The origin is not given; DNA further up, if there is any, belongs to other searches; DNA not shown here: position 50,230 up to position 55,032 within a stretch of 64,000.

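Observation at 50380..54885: S8 peptidase carrying 18 strict hexapeptide units N-G-V-[PA]-[ILM]-[VL] in blocks of 6, 3 and 9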

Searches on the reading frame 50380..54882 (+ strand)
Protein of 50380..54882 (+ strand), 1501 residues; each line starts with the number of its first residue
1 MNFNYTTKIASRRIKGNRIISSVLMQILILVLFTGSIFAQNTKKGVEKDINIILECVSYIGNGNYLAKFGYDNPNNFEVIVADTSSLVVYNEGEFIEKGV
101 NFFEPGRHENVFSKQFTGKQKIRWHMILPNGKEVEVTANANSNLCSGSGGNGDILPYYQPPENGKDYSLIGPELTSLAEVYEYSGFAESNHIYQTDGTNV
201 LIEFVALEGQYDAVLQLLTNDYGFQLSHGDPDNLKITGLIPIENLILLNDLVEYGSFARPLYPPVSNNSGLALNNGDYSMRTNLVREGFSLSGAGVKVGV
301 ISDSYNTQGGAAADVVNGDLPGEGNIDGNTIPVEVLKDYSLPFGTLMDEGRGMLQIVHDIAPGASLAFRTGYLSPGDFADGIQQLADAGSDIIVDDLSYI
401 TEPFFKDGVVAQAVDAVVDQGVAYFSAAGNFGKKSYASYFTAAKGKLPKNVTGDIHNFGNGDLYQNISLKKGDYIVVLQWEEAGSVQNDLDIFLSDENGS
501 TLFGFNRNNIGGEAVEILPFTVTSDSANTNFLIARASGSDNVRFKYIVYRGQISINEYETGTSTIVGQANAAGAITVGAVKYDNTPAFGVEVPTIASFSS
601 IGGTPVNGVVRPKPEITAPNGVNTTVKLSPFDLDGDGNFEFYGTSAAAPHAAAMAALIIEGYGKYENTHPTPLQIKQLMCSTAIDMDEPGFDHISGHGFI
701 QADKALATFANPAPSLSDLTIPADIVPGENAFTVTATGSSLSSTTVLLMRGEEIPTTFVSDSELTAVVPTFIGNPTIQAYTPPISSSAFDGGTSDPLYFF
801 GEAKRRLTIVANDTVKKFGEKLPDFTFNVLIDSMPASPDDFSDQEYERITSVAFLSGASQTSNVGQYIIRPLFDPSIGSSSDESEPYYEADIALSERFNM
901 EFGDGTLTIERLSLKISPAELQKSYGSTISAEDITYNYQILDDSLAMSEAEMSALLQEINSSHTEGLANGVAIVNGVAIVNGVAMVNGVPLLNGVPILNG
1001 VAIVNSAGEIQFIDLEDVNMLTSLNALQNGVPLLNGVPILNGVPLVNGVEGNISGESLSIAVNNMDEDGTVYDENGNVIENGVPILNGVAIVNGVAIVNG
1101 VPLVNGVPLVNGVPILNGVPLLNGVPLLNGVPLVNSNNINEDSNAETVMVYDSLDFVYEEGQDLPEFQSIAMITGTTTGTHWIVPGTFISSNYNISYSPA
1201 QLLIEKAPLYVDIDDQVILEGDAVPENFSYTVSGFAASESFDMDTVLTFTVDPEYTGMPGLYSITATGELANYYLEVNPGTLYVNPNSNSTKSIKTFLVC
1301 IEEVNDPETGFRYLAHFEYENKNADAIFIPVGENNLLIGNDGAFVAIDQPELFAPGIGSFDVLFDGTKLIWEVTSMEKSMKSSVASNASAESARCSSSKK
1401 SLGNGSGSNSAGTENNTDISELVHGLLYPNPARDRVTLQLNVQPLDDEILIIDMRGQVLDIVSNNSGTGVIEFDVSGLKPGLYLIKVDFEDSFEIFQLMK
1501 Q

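Call 4: search_protein_families(library=pfam, proteins=[window:50380-54882:+], max_evalue=1)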
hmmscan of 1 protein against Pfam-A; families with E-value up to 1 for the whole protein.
window:50380-54882:+ (1501 aa): 6 families
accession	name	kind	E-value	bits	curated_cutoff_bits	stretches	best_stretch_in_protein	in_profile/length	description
PF00082.27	Peptidase_S8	-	2.2e-16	60.5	21.8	1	529-698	143-288/288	Subtilase family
PF18676.6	MBG_2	-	2.1e-14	54.3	25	3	1210-1282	2-71/72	MBG domain (YGX type)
PF18962.6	Por_Secre_tail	-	7.8e-11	42.6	27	1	1427-1491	1-66/75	Secretion system C-terminal sorting domain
PF20854.2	LED_rpt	-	5.3e-10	39.8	59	2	1096-1156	8-69/176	LED repeat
PF22479.2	Pam3_gp18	-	8.5e-07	29.8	24.2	0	975-1008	44-80/101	Cyanophage baseplate Pam3 plug gp18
PF13517.12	FG-GAP_3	-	0.32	12.1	26.9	0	608-642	27-60/61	FG-GAP-like repeat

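Call 5: search_protein_families(library=ncbifam, proteins=[window:50380-54882:+], max_evalue=1)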
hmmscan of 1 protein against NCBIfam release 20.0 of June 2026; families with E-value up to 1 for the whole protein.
window:50380-54882:+ (1501 aa): 5 families
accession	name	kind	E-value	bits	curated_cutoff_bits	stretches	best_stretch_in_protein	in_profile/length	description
TIGR03921.1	T7SS_mycosin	equivalog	2.2e-12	46.8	278.75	2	577-718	161-299/353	type VII secretion-associated serine protease mycosin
NF058597.1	CoaZ_rpt_PGGG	domain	1e-09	38.3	30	1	712-770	1-58/88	choice-of-anchor Z repeating domain-containing protein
TIGR04183.1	Por_Secre_tail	domain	1.8e-09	37.5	23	1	1427-1501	1-72/72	T9SS type A sorting domain-containing protein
NF042956.1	IteS_antiphage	equivalog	2.6e-07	29.3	900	1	564-683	412-533/747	S8 family anti-phage peptidase IteS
NF038113.1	T9SSA_dep_M36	equivalog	0.00028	19.2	885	1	1425-1491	793-859/869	T9SS-dependent M36 family metallopeptidase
